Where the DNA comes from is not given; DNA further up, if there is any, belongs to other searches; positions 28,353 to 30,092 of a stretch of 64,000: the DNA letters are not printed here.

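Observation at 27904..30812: ThiR (HTH+ThiN) regulator, SSS-family transporter operon, convergent with thiamine pyrophosphokinase: a compact thiamine salvage module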

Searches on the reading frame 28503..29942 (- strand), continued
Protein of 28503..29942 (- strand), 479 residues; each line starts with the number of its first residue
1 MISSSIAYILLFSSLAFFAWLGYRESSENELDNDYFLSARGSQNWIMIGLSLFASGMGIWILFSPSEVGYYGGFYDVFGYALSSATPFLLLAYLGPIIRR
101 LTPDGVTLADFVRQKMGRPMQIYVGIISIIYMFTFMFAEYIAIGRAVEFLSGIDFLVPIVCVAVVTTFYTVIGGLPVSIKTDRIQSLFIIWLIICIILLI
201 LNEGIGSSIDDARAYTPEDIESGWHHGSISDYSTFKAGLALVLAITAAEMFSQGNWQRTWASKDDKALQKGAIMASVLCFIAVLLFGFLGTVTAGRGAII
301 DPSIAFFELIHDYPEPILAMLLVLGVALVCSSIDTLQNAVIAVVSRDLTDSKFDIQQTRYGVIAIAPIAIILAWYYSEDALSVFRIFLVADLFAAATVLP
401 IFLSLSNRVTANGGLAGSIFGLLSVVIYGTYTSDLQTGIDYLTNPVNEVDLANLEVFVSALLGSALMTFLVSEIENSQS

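Call 55: find_related_loci(query=A4, collection=metagenome_contigs, flank=4000)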
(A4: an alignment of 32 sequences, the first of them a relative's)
Query A4 (490 aa) in metagenome_contigs; peptide patterns used: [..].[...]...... (x = any residue, [..] = any of these).
600 stretches matched a pattern (row limit reached: there are more); 574 encode a relative of the query (tblastn E <= 1e-3); the best 80 are kept; 80 distinct loci.
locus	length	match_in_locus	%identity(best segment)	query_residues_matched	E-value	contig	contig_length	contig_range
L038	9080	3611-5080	100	1-490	0e+0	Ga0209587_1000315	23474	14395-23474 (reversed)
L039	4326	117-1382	58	32-449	2e-141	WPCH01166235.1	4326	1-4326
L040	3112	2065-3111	55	1-346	3e-102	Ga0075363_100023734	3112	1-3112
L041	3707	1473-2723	42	10-414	2e-91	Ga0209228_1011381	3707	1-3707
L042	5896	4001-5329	48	7-450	4e-92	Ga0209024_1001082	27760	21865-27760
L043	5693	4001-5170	49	1-392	4e-89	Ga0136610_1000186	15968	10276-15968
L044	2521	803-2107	41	1-414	7e-91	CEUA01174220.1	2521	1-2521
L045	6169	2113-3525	40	1-451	6e-88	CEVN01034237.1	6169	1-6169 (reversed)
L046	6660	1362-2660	40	1-414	5e-88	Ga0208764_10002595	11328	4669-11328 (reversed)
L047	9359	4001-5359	40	32-462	1e-87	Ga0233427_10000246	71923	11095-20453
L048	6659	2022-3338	39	1-419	3e-87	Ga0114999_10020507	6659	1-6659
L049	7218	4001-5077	49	32-392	4e-87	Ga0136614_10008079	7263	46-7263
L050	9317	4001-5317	39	1-419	2e-86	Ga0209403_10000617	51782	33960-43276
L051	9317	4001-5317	40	1-419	1e-86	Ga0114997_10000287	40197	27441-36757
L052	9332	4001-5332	43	14-458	1e-86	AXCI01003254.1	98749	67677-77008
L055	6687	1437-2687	41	10-414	3e-85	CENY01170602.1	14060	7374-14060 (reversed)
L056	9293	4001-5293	39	1-412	3e-85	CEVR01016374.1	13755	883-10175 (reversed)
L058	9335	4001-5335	42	14-459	6e-85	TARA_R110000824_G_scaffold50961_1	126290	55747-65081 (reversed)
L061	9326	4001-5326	42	14-458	5e-84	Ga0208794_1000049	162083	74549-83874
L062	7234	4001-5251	41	6-421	1e-83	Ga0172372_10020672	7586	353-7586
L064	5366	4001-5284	39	5-412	2e-83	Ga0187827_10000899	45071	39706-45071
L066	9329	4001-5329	39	1-436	3e-83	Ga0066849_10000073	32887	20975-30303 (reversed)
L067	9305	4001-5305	42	14-451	4e-83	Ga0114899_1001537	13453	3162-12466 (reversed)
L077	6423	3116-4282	43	32-422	2e-81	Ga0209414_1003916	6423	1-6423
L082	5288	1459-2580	45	17-392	3e-80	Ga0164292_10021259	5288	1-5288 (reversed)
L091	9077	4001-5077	44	32-392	9e-79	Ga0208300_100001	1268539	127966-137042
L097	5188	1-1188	39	35-412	8e-78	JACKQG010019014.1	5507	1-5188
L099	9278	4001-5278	40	1-414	6e-85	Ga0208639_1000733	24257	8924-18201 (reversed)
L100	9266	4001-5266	41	5-431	3e-77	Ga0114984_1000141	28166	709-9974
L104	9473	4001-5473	36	1-471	9e-77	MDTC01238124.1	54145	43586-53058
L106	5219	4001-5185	44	27-421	2e-76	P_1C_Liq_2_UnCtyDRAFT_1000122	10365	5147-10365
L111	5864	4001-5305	36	1-414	8e-75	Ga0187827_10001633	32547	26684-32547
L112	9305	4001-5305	38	1-413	1e-74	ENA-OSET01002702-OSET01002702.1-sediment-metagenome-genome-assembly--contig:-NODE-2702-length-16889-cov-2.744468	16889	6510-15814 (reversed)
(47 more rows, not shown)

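Call 61: search_protein_families(library=pfam, proteins=[L104:2165-3877:+, L055:2615-3655:+, L111:1-1491:+, L112:1584-1937:+, L097:2686-3396:-, L097:1418-2719:-, L064:961-2247:-, L058:2324-3124:-, L061:3126-3824:+, L067:5357-6847:+], max_evalue=0.001)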
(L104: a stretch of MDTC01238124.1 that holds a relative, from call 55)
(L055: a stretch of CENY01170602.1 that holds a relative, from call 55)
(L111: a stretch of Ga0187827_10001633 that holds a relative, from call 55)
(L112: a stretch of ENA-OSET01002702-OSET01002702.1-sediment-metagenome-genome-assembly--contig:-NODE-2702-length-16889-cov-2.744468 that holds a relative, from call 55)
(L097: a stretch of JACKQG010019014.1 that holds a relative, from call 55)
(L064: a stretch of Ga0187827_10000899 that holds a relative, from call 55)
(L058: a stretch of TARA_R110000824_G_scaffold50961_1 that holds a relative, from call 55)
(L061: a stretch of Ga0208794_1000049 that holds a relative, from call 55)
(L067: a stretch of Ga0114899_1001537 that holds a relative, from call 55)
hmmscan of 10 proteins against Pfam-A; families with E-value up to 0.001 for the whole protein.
L104:2165-3877:+ (571 aa): 1 family
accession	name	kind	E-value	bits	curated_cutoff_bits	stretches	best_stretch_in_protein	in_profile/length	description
PF00171.27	Aldedh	-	9.6e-96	321.5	23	1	83-547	8-455/461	Aldehyde dehydrogenase family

L055:2615-3655:+ (347 aa): 2 families
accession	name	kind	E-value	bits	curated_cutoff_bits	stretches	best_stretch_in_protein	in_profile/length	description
PF14378.12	PAP2_3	-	1.1e-08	35.5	27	1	168-323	36-189/190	PAP2 superfamily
PF01569.27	PAP2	-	0.00021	21.5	27.2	1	236-325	47-121/130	PAP2 superfamily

L111:1-1491:+ (497 aa): 1 family
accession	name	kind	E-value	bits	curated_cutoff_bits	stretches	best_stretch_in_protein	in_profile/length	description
PF00709.27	Adenylsucc_synt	-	2e-137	458.8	27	1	54-480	1-415/416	Adenylosuccinate synthetase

L112:1584-1937:+ (118 aa): 0 families

L097:2686-3396:- (237 aa): 0 families

L097:1418-2719:- (434 aa): 0 families

L064:961-2247:- (429 aa): 2 families
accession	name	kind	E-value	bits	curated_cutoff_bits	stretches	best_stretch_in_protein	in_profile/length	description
PF01571.26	GCV_T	-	6.5e-67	225.9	25.6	1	44-299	1-241/255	Aminomethyltransferase folate-binding domain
PF08669.17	GCV_T_C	-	4.5e-10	39.7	25.9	1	360-429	10-79/80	Glycine cleavage T-protein C-terminal barrel domain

L058:2324-3124:- (267 aa): 0 families

L061:3126-3824:+ (233 aa): 1 family
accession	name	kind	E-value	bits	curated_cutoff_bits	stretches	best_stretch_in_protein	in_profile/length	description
PF02627.25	CMD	-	8.5e-08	32.5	23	1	76-124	1-47/84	Carboxymuconolactone decarboxylase family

L067:5357-6847:+ (497 aa): 7 families
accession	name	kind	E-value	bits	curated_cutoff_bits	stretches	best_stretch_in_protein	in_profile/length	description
PF00990.26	GGDEF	-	1.2e-49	168.6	23.8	1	329-483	3-160/161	Diguanylate cyclase, GGDEF domain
PF01590.32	GAF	-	6.7e-18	65.9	22.4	1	48-174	3-129/133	GAF domain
PF00989.32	PAS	-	2.8e-10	40.6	22.6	1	215-265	2-52/113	PAS fold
PF13188.13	PAS_8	-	1.9e-07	31.2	21.8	1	218-258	5-45/65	PAS domain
PF13426.13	PAS_9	-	4.2e-07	30.6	27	1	225-315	2-103/103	PAS domain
PF13185.12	GAF_2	-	8.1e-07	29.8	28.6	1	50-172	7-129/136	GAF domain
PF08448.16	PAS_4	-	0.00029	21.5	23.1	0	223-285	4-64/110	PAS fold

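Call 65: search_protein_families(library=ncbifam, proteins=[L104:2165-3877:+, L066:2195-3874:+, L058:556-2217:+, L055:2615-3655:+, L097:2686-3396:-, L097:1418-2719:-, L058:2324-3124:-, L056:3110-3988:+, L047:3038-3892:+], max_evalue=0.00001)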
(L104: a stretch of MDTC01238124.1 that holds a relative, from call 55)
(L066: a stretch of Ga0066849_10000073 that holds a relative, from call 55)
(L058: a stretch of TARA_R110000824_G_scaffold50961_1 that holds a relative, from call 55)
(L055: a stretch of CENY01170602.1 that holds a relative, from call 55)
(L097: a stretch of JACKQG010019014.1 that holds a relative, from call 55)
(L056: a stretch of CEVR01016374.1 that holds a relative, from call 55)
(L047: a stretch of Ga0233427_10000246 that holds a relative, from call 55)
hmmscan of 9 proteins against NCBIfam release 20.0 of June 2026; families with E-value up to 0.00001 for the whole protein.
L104:2165-3877:+ (571 aa): 39 families (the best 25 are shown)
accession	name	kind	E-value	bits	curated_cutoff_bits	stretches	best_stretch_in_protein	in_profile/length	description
TIGR01236.1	D1pyr5carbox1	equivalog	1.3e-223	743.5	613.6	1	39-569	2-533/533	L-glutamate gamma-semialdehyde dehydrogenase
NF002852.0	PRK03137.1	subfamily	1.9e-98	330.5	648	1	57-554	27-511/514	L-glutamate gamma-semialdehyde dehydrogenase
TIGR01237.1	D1pyr5carbox2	equivalog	2.8e-91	306.9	659.65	1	69-554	33-508/511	L-glutamate gamma-semialdehyde dehydrogenase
NF008869.0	PRK11904.1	equivalog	1.4e-74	251.6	747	1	52-553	537-1024/1042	bifunctional proline dehydrogenase/L-glutamate gamma-semialdehyde dehydrogenase PutA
TIGR01238.1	D1pyr5carbox3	equivalog_domain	9.5e-62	209.1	485.2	1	59-549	28-497/500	L-glutamate gamma-semialdehyde dehydrogenase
NF008772.0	PRK11809.1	equivalog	4.6e-57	193.5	1750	1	77-552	654-1111/1318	trifunctional transcriptional regulator/proline dehydrogenase/L-glutamate gamma-semialdehyde dehydrogenase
NF010000.0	PRK13473.1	subfamily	2e-55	188.3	615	1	71-533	5-451/475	aminobutyraldehyde dehydrogenase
TIGR01804.1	BADH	equivalog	5.9e-54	183.3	668.6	1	83-535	13-452/467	betaine-aldehyde dehydrogenase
NF042993.1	AlphKGSA_gudD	equivalog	2.9e-53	181.3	770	1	80-538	17-463/481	alpha-ketoglutaric semialdehyde dehydrogenase GucD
NF006916.0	PRK09407.1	equivalog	2.1e-52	178.4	521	1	92-554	43-491/526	succinic semialdehyde dehydrogenase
TIGR02299.1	HpaE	equivalog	7.1e-50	170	638.35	1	72-541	4-462/488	5-carboxymethyl-2-hydroxymuconate semialdehyde dehydrogenase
NF045735.1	PaDhStyDPseudo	equivalog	3e-48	164.7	850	1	80-537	16-464/483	phenylacetaldehyde dehydrogenase StyD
NF009725.0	PRK13252.1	equivalog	4.5e-47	160.6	593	1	74-535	12-460/488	betaine-aldehyde dehydrogenase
NF052305.1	DioxValDhHalo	equivalog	6.5e-47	160.5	750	1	78-535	16-460/483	2,5-dioxovalerate dehydrogenase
TIGR01780.1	SSADH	subfamily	2.7e-46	158.4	646.35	1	91-535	5-433/448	succinate-semialdehyde dehydrogenase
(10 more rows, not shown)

L066:2195-3874:+ (560 aa): 38 families (the best 25 are shown)
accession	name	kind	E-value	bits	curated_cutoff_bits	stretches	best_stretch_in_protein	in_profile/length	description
TIGR01236.1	D1pyr5carbox1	equivalog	3.6e-227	755.2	613.6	1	26-556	2-533/533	L-glutamate gamma-semialdehyde dehydrogenase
NF002852.0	PRK03137.1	subfamily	1.7e-99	334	648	1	27-541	8-511/514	L-glutamate gamma-semialdehyde dehydrogenase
TIGR01237.1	D1pyr5carbox2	equivalog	4.5e-94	316.1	659.65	1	55-541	32-508/511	L-glutamate gamma-semialdehyde dehydrogenase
NF008869.0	PRK11904.1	equivalog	2.6e-73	247.4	747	1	38-540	536-1024/1042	bifunctional proline dehydrogenase/L-glutamate gamma-semialdehyde dehydrogenase PutA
TIGR01238.1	D1pyr5carbox3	equivalog_domain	6.5e-59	199.8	485.2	1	41-536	23-497/500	L-glutamate gamma-semialdehyde dehydrogenase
NF006916.0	PRK09407.1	equivalog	2.6e-58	197.9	521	1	69-541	33-491/526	succinic semialdehyde dehydrogenase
NF010000.0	PRK13473.1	subfamily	5.3e-58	196.8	615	1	58-520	5-451/475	aminobutyraldehyde dehydrogenase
TIGR01804.1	BADH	equivalog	1.7e-57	194.9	668.6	1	70-522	13-452/467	betaine-aldehyde dehydrogenase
NF042993.1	AlphKGSA_gudD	equivalog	2.9e-55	187.9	770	1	66-525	16-463/481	alpha-ketoglutaric semialdehyde dehydrogenase GucD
NF008772.0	PRK11809.1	equivalog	5e-54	183.4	1750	1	59-541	650-1113/1318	trifunctional transcriptional regulator/proline dehydrogenase/L-glutamate gamma-semialdehyde dehydrogenase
TIGR02299.1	HpaE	equivalog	1.2e-51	175.8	638.35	1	59-541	4-475/488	5-carboxymethyl-2-hydroxymuconate semialdehyde dehydrogenase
NF052305.1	DioxValDhHalo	equivalog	2.1e-51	175.4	750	1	66-522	17-460/483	2,5-dioxovalerate dehydrogenase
NF009725.0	PRK13252.1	equivalog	4.2e-51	173.9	593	1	60-522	11-460/488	betaine-aldehyde dehydrogenase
NF045735.1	PaDhStyDPseudo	equivalog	7.6e-51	173.3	850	1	59-524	6-464/483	phenylacetaldehyde dehydrogenase StyD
TIGR03216.1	OH_muco_semi_DH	equivalog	1.5e-49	168.9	693.25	1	59-524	4-462/481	2-hydroxymuconic semialdehyde dehydrogenase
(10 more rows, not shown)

L058:556-2217:+ (554 aa): 42 families (the best 25 are shown)
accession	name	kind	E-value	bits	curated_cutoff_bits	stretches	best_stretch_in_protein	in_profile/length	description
TIGR01722.1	MMSDH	subfamily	1.5e-207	690.1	448.5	1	63-537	3-477/477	CoA-acylating methylmalonate-semialdehyde dehydrogenase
NF052305.1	DioxValDhHalo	equivalog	3.1e-109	366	750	1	63-535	7-481/483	2,5-dioxovalerate dehydrogenase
NF042993.1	AlphKGSA_gudD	equivalog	4.1e-99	332.5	770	1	63-534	6-479/481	alpha-ketoglutaric semialdehyde dehydrogenase GucD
TIGR01804.1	BADH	equivalog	1.7e-95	320.3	668.6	1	64-531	1-467/467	betaine-aldehyde dehydrogenase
NF009725.0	PRK13252.1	equivalog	4.2e-94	315.7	593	1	59-534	5-478/488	betaine-aldehyde dehydrogenase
TIGR02299.1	HpaE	equivalog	8.8e-90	301.6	638.35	1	63-534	3-475/488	5-carboxymethyl-2-hydroxymuconate semialdehyde dehydrogenase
NF002852.0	PRK03137.1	subfamily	1.2e-85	288.3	648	1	48-536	24-513/514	L-glutamate gamma-semialdehyde dehydrogenase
NF007497.0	PRK10090.1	equivalog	2e-84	284.1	500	1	57-533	3-475/480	aldehyde dehydrogenase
NF045735.1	PaDhStyDPseudo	equivalog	1.2e-81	274.8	850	1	63-534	5-480/483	phenylacetaldehyde dehydrogenase StyD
NF010000.0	PRK13473.1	subfamily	4.9e-81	272.7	615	1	63-512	5-451/475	aminobutyraldehyde dehydrogenase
TIGR01780.1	SSADH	subfamily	9.5e-81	271.9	646.35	1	80-517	1-436/448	succinate-semialdehyde dehydrogenase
TIGR01237.1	D1pyr5carbox2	equivalog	3.3e-79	267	659.65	1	59-537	31-511/511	L-glutamate gamma-semialdehyde dehydrogenase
NF040648.1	lactal_redase_Meth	equivalog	4.4e-75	253.5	650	1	63-533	1-460/463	lactaldehyde dehydrogenase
NF006916.0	PRK09407.1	equivalog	5.8e-74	249.6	521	1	72-536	30-493/526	succinic semialdehyde dehydrogenase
NF040792.1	glyc_ald_dh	equivalog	4.1e-71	240.4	760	1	63-510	3-450/488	D-glyceraldehyde dehydrogenase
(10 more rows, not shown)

L055:2615-3655:+ (347 aa): 0 families

L097:2686-3396:- (237 aa): 0 families

L097:1418-2719:- (434 aa): 0 families

L058:2324-3124:- (267 aa): 0 families

L056:3110-3988:+ (293 aa): 1 family
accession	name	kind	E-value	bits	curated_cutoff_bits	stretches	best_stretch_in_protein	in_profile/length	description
NF006346.0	PRK08573.1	equivalog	5e-20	71.7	528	1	132-286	279-449/450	bifunctional hydroxymethylpyrimidine kinase/phosphomethylpyrimidine kinase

L047:3038-3892:+ (285 aa): 1 family
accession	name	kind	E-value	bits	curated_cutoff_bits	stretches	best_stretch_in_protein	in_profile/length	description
NF006346.0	PRK08573.1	equivalog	9.6e-14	51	528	1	127-215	273-365/450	bifunctional hydroxymethylpyrimidine kinase/phosphomethylpyrimidine kinase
